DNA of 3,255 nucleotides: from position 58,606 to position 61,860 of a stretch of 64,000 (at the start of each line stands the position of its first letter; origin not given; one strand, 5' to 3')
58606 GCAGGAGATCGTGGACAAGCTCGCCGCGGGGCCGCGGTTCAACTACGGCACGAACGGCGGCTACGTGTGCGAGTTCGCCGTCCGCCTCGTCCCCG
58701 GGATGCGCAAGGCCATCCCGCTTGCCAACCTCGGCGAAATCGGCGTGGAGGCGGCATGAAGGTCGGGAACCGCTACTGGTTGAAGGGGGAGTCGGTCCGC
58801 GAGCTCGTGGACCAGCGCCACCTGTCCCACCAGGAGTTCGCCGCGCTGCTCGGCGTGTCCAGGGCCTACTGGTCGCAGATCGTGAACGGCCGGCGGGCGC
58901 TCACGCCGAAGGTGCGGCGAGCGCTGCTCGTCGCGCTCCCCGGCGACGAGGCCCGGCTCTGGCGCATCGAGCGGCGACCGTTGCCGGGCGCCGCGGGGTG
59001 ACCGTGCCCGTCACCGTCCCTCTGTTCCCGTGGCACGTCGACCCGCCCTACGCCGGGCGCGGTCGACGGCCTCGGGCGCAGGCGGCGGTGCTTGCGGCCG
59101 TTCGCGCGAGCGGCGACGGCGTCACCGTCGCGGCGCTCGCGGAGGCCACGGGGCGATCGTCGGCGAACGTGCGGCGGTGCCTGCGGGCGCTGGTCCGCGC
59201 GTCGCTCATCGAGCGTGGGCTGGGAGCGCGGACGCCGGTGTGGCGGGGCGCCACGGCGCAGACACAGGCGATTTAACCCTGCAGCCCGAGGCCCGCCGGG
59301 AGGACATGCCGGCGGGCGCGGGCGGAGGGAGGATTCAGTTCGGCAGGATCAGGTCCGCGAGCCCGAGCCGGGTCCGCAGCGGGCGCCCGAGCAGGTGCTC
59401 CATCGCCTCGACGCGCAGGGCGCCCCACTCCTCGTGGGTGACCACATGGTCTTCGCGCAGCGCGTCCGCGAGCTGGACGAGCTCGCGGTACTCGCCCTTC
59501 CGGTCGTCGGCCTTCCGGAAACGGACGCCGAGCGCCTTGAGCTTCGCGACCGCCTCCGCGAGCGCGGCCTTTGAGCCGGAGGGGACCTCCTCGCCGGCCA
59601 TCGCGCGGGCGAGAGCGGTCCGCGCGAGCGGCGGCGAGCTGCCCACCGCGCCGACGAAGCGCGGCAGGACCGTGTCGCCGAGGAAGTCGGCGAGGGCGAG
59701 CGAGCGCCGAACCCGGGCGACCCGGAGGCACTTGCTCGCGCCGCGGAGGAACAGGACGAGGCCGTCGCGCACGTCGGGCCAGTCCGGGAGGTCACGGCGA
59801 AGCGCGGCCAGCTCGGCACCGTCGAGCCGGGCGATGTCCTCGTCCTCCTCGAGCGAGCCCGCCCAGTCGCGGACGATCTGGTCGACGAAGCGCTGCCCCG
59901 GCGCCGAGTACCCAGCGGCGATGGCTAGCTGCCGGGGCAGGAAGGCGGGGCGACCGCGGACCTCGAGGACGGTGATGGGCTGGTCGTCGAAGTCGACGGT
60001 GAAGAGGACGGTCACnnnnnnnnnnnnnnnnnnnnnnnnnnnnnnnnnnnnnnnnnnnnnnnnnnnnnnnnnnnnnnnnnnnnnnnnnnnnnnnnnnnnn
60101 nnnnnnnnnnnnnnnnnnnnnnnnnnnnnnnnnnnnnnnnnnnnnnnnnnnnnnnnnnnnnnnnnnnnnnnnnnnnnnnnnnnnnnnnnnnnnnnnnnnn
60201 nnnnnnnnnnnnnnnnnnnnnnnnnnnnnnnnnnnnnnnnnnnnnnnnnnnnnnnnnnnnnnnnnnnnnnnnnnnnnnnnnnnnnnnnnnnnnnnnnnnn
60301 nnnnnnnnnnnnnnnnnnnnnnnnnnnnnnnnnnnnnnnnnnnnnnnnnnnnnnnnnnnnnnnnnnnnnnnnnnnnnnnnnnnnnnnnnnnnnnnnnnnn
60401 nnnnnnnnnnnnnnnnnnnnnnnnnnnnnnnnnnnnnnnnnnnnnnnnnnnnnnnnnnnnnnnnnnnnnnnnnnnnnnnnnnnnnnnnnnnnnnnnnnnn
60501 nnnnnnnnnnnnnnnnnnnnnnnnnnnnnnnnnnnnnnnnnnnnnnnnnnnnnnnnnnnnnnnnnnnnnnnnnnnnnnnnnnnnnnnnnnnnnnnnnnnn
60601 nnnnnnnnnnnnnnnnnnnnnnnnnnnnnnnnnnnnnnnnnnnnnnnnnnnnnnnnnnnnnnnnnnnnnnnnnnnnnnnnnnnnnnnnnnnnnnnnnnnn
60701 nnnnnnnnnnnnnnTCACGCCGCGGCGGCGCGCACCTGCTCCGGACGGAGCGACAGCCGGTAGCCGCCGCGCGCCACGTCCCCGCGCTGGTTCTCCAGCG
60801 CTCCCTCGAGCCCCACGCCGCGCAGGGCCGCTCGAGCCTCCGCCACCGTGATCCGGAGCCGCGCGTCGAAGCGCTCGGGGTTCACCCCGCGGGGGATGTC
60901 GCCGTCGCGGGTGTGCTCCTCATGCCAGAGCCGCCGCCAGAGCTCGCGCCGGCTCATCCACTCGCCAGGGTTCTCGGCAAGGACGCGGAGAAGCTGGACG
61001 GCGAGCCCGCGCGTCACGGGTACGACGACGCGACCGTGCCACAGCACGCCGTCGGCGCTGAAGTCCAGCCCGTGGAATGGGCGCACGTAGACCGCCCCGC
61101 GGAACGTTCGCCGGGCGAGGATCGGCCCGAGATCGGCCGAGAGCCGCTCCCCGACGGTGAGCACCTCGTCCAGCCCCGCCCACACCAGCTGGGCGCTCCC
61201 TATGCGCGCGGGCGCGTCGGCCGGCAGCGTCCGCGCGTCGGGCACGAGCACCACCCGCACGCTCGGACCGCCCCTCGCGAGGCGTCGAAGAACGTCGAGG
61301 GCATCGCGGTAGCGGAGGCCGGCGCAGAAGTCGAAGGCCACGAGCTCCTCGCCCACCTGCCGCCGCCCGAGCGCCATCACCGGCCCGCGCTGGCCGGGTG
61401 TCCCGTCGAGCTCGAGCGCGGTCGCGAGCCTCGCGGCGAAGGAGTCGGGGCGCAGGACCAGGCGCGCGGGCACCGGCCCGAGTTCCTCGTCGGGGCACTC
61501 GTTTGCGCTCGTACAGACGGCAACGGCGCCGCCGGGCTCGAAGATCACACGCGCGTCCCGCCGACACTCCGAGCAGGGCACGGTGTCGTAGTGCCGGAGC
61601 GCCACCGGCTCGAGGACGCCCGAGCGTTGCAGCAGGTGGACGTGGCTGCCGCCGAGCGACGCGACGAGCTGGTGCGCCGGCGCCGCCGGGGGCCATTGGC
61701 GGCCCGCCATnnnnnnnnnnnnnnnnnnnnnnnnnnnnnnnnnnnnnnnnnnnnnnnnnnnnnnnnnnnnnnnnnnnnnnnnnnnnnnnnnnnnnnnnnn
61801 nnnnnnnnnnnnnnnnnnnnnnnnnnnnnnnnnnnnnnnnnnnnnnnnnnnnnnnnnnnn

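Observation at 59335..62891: Operon ending in an FtsZ homologue that has only the GTP-binding half (no T7 loop, no C-terminal domain)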

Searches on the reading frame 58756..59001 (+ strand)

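Call 40: search_protein_families(library=pfam, proteins=[window:58756-59001:+], max_evalue=0.01)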
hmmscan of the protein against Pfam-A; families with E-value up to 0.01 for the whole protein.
window:58756-59001:+ (81 aa): 4 families
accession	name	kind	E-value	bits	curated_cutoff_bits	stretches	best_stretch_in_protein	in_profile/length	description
PF13560.12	HTH_31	-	8.9e-09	36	27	1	12-63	4-56/64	Helix-turn-helix domain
PF01381.28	HTH_3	-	4.3e-07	30.3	23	1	14-61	1-48/55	Helix-turn-helix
PF20432.4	Xre-like-HTH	-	0.00071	20.3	25.8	1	12-52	13-53/63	Antitoxin Xre-like helix-turn-helix domain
PF12844.13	HTH_19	-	0.0015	18.8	30.2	1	11-52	1-40/64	Helix-turn-helix domain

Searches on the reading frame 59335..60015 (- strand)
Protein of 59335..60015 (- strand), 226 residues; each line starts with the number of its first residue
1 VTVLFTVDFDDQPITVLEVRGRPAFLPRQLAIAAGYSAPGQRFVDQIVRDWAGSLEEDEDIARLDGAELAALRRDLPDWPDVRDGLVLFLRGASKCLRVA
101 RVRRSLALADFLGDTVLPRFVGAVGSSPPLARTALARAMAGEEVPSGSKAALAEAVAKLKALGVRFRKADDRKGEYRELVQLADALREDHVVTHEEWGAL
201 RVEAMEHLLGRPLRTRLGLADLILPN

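Call 3: search_protein_families(library=pfam, proteins=[window:59335-60015:-], max_evalue=1)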
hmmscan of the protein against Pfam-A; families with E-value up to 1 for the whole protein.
window:59335-60015:- (226 aa): 0 families

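Call 4: search_protein_families(library=ncbifam, proteins=[window:59335-60015:-], max_evalue=1)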
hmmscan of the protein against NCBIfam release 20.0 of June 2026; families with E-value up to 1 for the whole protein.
window:59335-60015:- (226 aa): 0 families

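Call 5: search_protein_families(library=padloc, proteins=[window:59335-60015:-], max_evalue=1)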
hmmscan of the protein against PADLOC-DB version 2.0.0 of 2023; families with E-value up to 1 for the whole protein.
window:59335-60015:- (226 aa): 0 families

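Call 6: search_protein_families(library=phrogs, proteins=[window:59335-60015:-], max_evalue=1)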
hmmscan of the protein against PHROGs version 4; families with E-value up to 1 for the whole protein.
window:59335-60015:- (226 aa): 0 families

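Call 68: search_protein_families(library=pfam, alignment_id=A5, max_evalue=5)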
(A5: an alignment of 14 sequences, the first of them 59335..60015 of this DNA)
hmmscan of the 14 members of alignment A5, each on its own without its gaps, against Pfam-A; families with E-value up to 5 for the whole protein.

A. member 1, window:59335-60015:- (226 aa): 0 families

B. families by the number of members that match (of 14 scanned): 6 families
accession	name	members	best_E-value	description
PF22296.2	bAvd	2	0.12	bAvd-like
PF19672.4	DUF6175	2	0.13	Family of unknown function (DUF6175)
PF02828.21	L27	1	0.027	L27 domain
PF14759.12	Reductase_C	1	0.12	Reductase C-terminal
PF12388.14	Peptidase_M57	1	0.24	Dual-action HEIGH metallo-peptidase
PF21834.1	DUF6894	1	0.55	Domain of unknown function (DUF6894)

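Call 70: search_solved_structures(query=A5, max_evalue=10)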
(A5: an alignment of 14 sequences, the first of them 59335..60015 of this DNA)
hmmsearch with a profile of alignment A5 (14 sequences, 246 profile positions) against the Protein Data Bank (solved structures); distinct sequences matched with E-value up to 10: 7.
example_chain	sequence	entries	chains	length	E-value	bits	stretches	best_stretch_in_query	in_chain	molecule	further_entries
6ut2_A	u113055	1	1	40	0.29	14.1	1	53-78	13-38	Leiomodin-2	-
8rwv_G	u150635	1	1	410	0.43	13.6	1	104-204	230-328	DNA replication factor Cdt1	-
5ezu_A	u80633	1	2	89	0.84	12.6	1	80-129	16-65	Protein A46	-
2wvr_C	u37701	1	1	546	1.6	11.7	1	104-204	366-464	DNA REPLICATION FACTOR CDT1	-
4rwt_C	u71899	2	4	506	1.6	11.7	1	53-80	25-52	Leiomodin-2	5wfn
8s0e_8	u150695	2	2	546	1.6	11.7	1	104-204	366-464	DNA replication factor Cdt1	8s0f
9zzj_L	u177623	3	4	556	3.1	10.8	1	53-80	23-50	Leiomodin-2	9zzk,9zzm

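Call 71: search_protein_families(library=phrogs, alignment_id=A5, max_evalue=1)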
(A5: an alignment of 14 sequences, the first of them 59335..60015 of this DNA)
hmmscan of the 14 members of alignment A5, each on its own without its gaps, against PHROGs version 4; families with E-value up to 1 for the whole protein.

A. member 1, window:59335-60015:- (226 aa): 0 families

B. families by the number of members that match (of 14 scanned): 9 families
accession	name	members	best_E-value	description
phrog_8698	-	2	0.019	-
phrog_20378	-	2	0.29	-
phrog_12534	-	2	0.34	-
phrog_7330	-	1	0.12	-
phrog_1668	-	1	0.2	tail assembly protein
phrog_15356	-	1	0.21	-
phrog_3206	-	1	0.25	Avd protein of DGR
phrog_4442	-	1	0.33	-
phrog_21391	-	1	0.66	DNA helicase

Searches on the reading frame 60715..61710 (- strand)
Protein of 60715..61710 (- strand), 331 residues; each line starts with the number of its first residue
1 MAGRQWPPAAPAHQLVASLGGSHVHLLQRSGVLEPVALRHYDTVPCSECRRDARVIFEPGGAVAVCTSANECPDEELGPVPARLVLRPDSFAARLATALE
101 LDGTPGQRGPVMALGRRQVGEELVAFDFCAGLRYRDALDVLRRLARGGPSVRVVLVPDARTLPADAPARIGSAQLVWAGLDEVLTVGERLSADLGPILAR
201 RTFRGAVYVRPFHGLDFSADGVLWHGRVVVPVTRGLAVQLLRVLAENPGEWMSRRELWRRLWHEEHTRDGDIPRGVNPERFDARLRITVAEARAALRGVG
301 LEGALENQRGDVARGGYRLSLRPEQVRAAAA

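Call 3: search_protein_families(library=pfam, proteins=[window:60715-61710:-], max_evalue=1)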
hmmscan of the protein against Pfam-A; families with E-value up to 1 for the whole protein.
window:60715-61710:- (331 aa): 2 families
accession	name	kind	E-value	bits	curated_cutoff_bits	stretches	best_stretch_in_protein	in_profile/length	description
PF00486.34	Trans_reg_C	-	0.00012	22.5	26.2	1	238-269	11-42/77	Transcriptional regulatory protein, C terminal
PF23477.1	zf_Tbcl_2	-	0.25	11.5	27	1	41-61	3-23/37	Probable treble clef zinc finger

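Call 4: search_protein_families(library=ncbifam, proteins=[window:60715-61710:-], max_evalue=1)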
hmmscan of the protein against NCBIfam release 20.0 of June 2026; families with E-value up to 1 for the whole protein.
window:60715-61710:- (331 aa): 1 family
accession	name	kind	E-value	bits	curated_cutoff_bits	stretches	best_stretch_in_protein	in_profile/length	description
NF045944.1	ResRegRpaBCyano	equivalog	0.014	14.8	330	1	236-272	157-193/229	response regulator transcription factor RpaB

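Call 5: search_protein_families(library=padloc, proteins=[window:60715-61710:-], max_evalue=1)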
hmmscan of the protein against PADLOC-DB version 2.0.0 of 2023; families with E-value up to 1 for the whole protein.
window:60715-61710:- (331 aa): 0 families

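Call 6: search_protein_families(library=phrogs, proteins=[window:60715-61710:-], max_evalue=1)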
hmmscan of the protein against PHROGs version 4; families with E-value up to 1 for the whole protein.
window:60715-61710:- (331 aa): 2 families
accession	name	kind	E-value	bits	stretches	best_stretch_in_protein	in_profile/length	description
phrog_106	-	tail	0.18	11.9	1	220-269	88-133/329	minor tail protein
phrog_731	-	unknown function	0.24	11.7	1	238-269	158-189/227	-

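Call 16: find_homologous_proteins(query=window:60715-61710:-, max_evalue=0.001)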
Query window:60715-61710:- (331 aa): 23 proteins with E <= 0.001 among 8000 candidates.
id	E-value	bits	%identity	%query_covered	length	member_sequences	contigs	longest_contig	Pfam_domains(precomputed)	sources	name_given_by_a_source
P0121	2.1e-215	732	100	100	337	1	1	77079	-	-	-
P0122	1.9e-189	647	88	100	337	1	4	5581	-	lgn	-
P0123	1.3e-179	615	85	100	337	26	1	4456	-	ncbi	-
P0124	1.6e-165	568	79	100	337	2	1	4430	-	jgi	jgi:hypothetical protein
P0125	1.7e-162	558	77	97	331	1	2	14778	-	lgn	-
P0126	1.2e-144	500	70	99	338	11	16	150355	-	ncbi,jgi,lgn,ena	jgi:hypothetical protein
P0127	7.1e-118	412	59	99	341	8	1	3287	-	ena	-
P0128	1.3e-116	408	58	100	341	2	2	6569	-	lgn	-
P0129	7.4e-116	405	59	99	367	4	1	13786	-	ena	-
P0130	3.8e-114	399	57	100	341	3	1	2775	-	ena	-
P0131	2.6e-104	367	54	99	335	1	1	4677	-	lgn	-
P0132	4.7e-99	350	55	99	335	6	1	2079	-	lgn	-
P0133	4.4e-97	343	54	99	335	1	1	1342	-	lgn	-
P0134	2.0e-93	331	52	99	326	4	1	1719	-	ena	-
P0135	8.2e-92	326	52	99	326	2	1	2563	-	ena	-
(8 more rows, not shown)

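Call 37: predict_structure(alignment_id=A2)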
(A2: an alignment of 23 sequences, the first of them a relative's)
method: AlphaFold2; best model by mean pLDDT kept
length: 337 residues; sequences in the alignment: 23
mean_pLDDT: 89.9   pTM: 0.64
mean pLDDT of the five models: 89.9, 87.5, 87.0, 86.3, 84.7
residues with pLDDT >= 90: 212; 70-90: 115; 50-70: 8; < 50: 2
segments of 3 or more residues with pLDDT < 50: none
pLDDT, mean of each block of 10 residues (from residue 1): 86 90 90 93 93 92 92 92 92 94 94 92 94 85 90 93 89 91 94 86 88 72 90 88 94 92 92 86 91 96 90 89 91 65
secondary structure, 60 per line:
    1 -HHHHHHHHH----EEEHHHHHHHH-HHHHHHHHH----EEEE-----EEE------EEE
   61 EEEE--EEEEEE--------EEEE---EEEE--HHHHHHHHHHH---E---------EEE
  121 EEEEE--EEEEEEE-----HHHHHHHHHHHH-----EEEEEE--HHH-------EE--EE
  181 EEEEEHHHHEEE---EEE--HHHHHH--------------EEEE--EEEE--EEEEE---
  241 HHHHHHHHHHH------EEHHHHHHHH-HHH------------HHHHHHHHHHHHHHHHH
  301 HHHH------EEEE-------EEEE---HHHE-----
elements in order: H2-10 E15-17 H18-25 H27-35 E40-43 E49-51 E58-64 E67-72 E81-84 E88-91 H94-104 E118-125 E128-134 H140-151 E157-162 E179-185 H186-189 E190-192 E196-198 H201-206 E221-224 E227-230 E233-237 H241-251 H260-267 H284-304 E311-314 E322-325

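Call 41: fold_search(model_id=the predicted structure, library=pdb)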
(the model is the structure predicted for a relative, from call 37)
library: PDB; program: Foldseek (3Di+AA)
matches with E <= 10: 397; with E <= 0.001: 0
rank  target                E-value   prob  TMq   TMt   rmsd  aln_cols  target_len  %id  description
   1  6iju                  7.2e-03  1.00  0.23  0.74   2.3       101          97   21  The DNA binding domain of a response regulator ArlR from Staphylococcus aureus (released 2019-10-16)
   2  4ixa_A                1.3e-02  1.00  0.18  0.51   4.8        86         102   16  Structure of DNA-binding domain of the response regulator SaeR from Staphylococcus epidermidis (released 2014-01-29)
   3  8b4d_C                1.5e-02  1.00  0.18  0.52   3.9        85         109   22  ToxR bacterial transcriptional regulator bound to 40 bp toxT promoter DNA (released 2023-08-09)
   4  6is4                  1.7e-02  1.00  0.23  0.71   5.8       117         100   19  Crystal Structure of Staphylococcus aureus response regulator ArlR DNA binding domain (released 2019-10-30)
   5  6kyx                  1.7e-02  1.00  0.20  0.62   6.9       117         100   14  Crystal Structure of Staphylococcus aureus response regulator ArlR DNA binding domain with His tag cleaved (released 2020-09-23)
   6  1qqi                  1.8e-02  1.00  0.25  0.73   4.0       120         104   20  SOLUTION STRUCTURE OF THE DNA-BINDING AND TRANSACTIVATION DOMAIN OF PHOB FROM ESCHERICHIA COLI (released 2000-06-07)
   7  4kfc_B                2.0e-02  0.96  0.24  0.34  11.7       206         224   18  Crystal structure of a hyperactive mutant of response regulator KdpE complexed to its promoter DNA (released 2014-02-19)
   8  8b4b_W                2.3e-02  1.00  0.22  0.59   4.6       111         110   19  ToxR bacterial transcriptional regulator bound to 19 bp ompU promoter DNA (released 2023-08-09)
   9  3r0j_B                2.8e-02  0.91  0.22  0.33  15.4       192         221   21  Structure of PhoP from Mycobacterium tuberculosis (released 2011-07-13)
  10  3rjp                  3.0e-02  1.00  0.18  0.60   2.8        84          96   20  Crystal structure of the DNA binding domain of CovR from Streptococcus pyogenes (released 2012-04-25)
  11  2oqr                  3.0e-02  0.77  0.20  0.29  12.6       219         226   15  The structure of the response regulator RegX3 from Mycobacterium tuberculosis (released 2007-10-16)
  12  8b4d_B                3.1e-02  1.00  0.24  0.64   3.9       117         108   18  ToxR bacterial transcriptional regulator bound to 40 bp toxT promoter DNA (released 2023-08-09)
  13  6lgq_D                3.5e-02  0.77  0.20  0.29  19.4       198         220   18  The crystal complex structure of histidine kinase and response regulator (released 2020-12-09)
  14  5ju7                  4.0e-02  0.99  0.20  0.54   5.8       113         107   19  DNA BINDING DOMAIN OF E.COLI CADC (released 2017-04-26)
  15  8b4c_D                4.5e-02  1.00  0.18  0.52   3.8        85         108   21  ToxR bacterial transcriptional regulator bound to 20 bp toxT promoter DNA (released 2023-08-09)
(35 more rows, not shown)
